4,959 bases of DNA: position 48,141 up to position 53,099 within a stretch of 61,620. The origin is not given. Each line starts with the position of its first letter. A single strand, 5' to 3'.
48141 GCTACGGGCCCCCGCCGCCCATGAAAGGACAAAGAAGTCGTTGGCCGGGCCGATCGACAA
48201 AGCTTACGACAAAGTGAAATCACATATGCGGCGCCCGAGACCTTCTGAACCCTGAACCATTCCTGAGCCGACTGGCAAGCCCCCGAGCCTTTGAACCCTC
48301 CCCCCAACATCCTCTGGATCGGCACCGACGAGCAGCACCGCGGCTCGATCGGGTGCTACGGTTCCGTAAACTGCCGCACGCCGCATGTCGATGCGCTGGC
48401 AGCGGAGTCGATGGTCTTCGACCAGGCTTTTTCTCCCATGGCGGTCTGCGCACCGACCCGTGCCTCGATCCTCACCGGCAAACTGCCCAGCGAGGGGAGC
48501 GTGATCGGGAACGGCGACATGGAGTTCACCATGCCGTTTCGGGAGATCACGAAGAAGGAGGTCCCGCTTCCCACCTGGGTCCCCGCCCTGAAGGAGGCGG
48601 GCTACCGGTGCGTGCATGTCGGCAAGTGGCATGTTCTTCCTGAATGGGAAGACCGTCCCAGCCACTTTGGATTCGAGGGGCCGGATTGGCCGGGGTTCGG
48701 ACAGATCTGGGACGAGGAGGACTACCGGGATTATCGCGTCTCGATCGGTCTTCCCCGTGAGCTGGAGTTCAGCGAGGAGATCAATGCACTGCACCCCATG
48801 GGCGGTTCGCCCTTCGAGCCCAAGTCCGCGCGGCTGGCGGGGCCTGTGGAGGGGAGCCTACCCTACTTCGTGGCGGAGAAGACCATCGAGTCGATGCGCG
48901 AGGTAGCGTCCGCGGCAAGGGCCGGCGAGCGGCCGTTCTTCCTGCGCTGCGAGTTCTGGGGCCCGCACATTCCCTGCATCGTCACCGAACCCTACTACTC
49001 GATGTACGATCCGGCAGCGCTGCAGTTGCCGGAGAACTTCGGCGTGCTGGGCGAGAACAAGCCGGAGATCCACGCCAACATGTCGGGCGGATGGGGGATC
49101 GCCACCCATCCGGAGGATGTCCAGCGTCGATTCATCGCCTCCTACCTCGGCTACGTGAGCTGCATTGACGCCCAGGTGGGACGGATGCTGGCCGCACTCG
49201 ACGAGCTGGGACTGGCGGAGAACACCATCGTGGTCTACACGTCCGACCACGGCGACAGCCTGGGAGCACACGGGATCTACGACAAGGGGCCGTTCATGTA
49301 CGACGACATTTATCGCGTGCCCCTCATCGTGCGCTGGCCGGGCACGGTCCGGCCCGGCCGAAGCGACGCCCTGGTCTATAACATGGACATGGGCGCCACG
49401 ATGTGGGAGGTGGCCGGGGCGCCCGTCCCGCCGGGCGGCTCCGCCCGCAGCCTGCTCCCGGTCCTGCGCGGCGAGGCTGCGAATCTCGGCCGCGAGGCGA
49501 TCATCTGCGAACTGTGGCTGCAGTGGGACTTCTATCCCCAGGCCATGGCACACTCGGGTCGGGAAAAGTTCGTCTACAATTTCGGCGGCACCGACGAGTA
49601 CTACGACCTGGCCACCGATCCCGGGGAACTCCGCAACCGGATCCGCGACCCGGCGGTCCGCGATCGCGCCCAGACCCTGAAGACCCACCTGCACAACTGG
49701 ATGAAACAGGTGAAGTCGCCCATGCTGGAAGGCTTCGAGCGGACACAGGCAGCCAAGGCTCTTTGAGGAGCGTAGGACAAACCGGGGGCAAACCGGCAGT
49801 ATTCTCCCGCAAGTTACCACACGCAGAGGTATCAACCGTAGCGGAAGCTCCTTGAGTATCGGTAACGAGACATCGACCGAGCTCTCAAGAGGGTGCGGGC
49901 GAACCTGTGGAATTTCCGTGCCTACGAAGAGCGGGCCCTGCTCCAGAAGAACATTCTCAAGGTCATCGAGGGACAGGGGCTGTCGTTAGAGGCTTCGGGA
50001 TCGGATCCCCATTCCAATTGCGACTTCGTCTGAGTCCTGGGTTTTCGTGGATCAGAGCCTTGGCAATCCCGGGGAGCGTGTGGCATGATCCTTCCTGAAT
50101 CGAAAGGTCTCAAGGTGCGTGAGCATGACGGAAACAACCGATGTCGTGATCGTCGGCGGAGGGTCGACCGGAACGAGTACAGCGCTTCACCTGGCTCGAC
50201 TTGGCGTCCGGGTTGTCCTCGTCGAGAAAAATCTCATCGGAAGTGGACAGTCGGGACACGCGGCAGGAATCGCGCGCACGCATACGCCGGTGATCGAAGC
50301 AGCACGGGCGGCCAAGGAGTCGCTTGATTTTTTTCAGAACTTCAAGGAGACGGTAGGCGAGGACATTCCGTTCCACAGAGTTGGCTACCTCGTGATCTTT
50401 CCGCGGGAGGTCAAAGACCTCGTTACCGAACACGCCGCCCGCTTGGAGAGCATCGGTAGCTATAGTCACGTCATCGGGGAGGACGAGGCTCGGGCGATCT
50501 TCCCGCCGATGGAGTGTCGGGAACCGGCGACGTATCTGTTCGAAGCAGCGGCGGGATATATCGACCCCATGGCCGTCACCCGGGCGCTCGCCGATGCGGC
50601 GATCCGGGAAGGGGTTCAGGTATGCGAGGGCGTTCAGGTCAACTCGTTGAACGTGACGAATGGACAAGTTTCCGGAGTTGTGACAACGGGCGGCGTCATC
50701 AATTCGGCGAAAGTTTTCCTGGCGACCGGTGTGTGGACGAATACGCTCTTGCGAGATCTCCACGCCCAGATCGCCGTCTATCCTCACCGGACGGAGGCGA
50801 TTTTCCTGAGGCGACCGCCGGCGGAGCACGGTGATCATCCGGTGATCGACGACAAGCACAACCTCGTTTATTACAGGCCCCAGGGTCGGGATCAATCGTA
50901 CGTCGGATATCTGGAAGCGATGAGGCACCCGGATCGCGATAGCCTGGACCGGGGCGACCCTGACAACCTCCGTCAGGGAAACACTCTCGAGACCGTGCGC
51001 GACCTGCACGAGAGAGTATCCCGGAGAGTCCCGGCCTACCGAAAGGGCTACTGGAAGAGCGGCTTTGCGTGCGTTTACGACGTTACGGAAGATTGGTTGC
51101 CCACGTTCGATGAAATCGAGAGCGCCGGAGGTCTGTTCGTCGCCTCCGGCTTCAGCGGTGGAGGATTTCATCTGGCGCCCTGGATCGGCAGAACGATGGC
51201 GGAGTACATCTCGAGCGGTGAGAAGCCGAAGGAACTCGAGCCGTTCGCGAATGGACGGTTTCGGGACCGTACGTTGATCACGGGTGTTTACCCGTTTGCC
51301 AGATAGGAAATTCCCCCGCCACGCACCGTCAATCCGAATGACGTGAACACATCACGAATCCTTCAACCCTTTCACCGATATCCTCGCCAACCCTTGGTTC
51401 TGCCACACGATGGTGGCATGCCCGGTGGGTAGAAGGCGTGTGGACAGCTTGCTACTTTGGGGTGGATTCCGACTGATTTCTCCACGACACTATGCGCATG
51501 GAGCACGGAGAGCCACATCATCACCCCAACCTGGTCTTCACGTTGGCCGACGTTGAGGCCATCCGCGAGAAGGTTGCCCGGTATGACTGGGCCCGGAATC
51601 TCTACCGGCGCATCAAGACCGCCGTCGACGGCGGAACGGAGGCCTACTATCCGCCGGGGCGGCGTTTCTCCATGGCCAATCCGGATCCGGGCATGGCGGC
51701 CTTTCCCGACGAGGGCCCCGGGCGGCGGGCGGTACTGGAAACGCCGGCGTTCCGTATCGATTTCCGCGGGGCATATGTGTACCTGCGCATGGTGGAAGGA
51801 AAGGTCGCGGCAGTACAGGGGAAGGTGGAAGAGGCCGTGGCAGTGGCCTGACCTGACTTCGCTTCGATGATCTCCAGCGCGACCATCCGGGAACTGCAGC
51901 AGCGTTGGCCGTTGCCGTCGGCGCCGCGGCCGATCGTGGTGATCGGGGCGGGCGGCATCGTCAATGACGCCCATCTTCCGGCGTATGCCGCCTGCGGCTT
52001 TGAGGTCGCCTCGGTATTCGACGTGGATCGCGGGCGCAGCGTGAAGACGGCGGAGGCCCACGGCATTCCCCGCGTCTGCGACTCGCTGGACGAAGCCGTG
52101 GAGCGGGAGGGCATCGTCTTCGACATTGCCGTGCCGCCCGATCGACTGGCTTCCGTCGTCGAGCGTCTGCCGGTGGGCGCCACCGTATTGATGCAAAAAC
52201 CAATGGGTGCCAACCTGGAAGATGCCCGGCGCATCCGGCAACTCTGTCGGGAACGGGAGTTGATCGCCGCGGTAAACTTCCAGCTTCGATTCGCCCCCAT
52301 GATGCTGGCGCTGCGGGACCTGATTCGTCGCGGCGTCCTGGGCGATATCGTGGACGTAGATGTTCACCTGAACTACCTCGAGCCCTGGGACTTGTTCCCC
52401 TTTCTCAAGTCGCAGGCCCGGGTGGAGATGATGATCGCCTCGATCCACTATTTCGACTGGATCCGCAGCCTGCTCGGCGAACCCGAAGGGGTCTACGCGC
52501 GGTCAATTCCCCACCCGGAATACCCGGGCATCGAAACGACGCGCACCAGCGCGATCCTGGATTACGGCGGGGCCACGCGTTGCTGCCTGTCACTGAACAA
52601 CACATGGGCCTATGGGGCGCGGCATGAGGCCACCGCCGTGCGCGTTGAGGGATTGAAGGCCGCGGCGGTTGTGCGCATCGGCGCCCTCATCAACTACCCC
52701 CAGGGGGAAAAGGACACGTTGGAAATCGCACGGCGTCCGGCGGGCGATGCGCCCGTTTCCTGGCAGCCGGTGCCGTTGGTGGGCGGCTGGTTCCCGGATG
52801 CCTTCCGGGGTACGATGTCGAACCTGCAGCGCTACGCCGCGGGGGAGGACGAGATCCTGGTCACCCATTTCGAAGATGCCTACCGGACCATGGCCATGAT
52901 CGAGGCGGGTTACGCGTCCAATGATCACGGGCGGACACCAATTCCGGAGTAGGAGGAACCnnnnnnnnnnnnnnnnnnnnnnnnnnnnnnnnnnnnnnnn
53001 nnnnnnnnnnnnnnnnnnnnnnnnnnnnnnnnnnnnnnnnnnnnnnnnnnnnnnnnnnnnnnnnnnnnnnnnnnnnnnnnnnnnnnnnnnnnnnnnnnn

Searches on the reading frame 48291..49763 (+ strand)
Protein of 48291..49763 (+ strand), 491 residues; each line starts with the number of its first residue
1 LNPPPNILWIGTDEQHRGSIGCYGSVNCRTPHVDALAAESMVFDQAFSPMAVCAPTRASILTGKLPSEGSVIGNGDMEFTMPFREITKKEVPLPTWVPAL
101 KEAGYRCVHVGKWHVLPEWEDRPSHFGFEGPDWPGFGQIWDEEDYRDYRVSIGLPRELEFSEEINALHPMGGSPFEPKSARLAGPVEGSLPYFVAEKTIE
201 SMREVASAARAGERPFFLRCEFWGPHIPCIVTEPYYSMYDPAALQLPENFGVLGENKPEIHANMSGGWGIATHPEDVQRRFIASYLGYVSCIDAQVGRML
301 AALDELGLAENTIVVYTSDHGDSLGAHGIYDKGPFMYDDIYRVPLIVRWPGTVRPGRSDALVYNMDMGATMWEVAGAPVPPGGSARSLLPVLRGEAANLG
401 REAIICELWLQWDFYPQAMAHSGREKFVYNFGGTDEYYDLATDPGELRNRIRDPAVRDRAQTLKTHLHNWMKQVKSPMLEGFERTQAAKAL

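Call 13: search_protein_families(library=pfam, proteins=[window:48291-49763:+], max_evalue=0.001)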
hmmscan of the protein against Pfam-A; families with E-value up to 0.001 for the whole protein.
window:48291-49763:+ (491 aa): 3 families
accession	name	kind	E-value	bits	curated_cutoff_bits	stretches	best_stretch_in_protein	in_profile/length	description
PF00884.28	Sulfatase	-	3.4e-44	151.8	25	1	5-376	1-300/301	Sulfatase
PF16347.10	SGSH_C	-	3.6e-19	69.9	29.3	1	325-472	1-153/154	N-sulphoglucosamine sulphohydrolase, C-terminal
PF01663.27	Phosphodiest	-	6.8e-08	32.9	23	0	285-321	184-220/342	Type I phosphodiesterase / nucleotide pyrophosphatase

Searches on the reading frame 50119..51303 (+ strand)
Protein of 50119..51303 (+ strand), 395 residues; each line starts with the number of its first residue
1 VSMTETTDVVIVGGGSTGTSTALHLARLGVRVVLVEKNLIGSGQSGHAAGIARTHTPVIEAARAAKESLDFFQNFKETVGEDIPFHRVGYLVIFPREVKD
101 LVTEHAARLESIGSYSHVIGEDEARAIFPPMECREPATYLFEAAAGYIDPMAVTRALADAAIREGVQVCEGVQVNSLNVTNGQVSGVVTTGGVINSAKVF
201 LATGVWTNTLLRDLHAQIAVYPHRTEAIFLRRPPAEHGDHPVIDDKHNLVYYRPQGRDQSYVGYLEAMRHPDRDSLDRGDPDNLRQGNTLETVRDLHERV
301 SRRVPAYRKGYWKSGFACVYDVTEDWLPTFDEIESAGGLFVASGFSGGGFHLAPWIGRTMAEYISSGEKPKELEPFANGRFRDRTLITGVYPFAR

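Call 20: search_protein_families(library=pfam, proteins=[window:50119-51303:+], max_evalue=0.001)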
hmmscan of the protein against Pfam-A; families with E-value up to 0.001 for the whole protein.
window:50119-51303:+ (395 aa): 13 families
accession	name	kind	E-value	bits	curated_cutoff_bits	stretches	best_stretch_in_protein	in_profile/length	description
PF01266.30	DAO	-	3.3e-64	218.1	27.9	1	8-362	1-352/353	FAD dependent oxidoreductase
PF07992.20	Pyr_redox_2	-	1.9e-10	41.1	26.1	1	8-70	2-57/291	Pyridine nucleotide-disulphide oxidoreductase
PF01494.25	FAD_binding_3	-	2.2e-09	37.4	22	1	7-39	2-34/349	FAD binding domain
PF00890.30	FAD_binding_2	-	2.9e-08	33.8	20.4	1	8-210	1-207/414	FAD binding domain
PF04820.20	Trp_halogenase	-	6.4e-07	29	21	1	8-53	1-49/458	Tryptophan halogenase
PF01946.23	Thi4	-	1.6e-06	27.9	26.2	1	6-43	17-56/235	Thi4 family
PF12831.13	FAD_oxidored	-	2.4e-06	27.6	27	1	8-57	1-50/416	FAD dependent oxidoreductase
PF01134.28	GIDA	-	4.1e-06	26.6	22.1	1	8-39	1-32/391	Glucose inhibited division protein A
PF13738.12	Pyr_redox_3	-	7.6e-06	25.8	30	0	5-42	163-201/305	Pyridine nucleotide-disulphide oxidoreductase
PF13454.12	NAD_binding_9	-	5.4e-05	23.7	21.8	0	10-44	1-39/155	FAD-NAD(P)-binding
PF00070.33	Pyr_redox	-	7e-05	23.7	22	0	9-37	2-30/82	Pyridine nucleotide-disulphide oxidoreductase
PF03486.20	HI0933_like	-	0.00047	20.1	50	0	8-38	2-32/244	HI0933-like protein Rossmann domain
PF13450.12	NAD_binding_8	-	0.00054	20.6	21.9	0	11-38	1-28/68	NAD(P)-binding Rossmann-like domain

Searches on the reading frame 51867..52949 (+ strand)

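Call 20: search_protein_families(library=pfam, proteins=[window:51867-52949:+], max_evalue=0.001)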
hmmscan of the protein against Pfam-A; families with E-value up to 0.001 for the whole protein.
window:51867-52949:+ (361 aa): 3 families
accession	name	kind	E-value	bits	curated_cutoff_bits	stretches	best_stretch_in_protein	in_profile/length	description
PF01408.29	GFO_IDH_MocA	-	1.2e-10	42.5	24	1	23-138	3-120/120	Oxidoreductase family, NAD-binding Rossmann fold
PF02894.22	GFO_IDH_MocA_C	-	9.3e-10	39.1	22.9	1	150-358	1-215/218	Oxidoreductase family, C-terminal alpha/beta domain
PF22725.1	GFO_IDH_MocA_C3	-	8.8e-08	32.6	27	1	147-257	2-113/124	GFO/IDH/MocA C-terminal domain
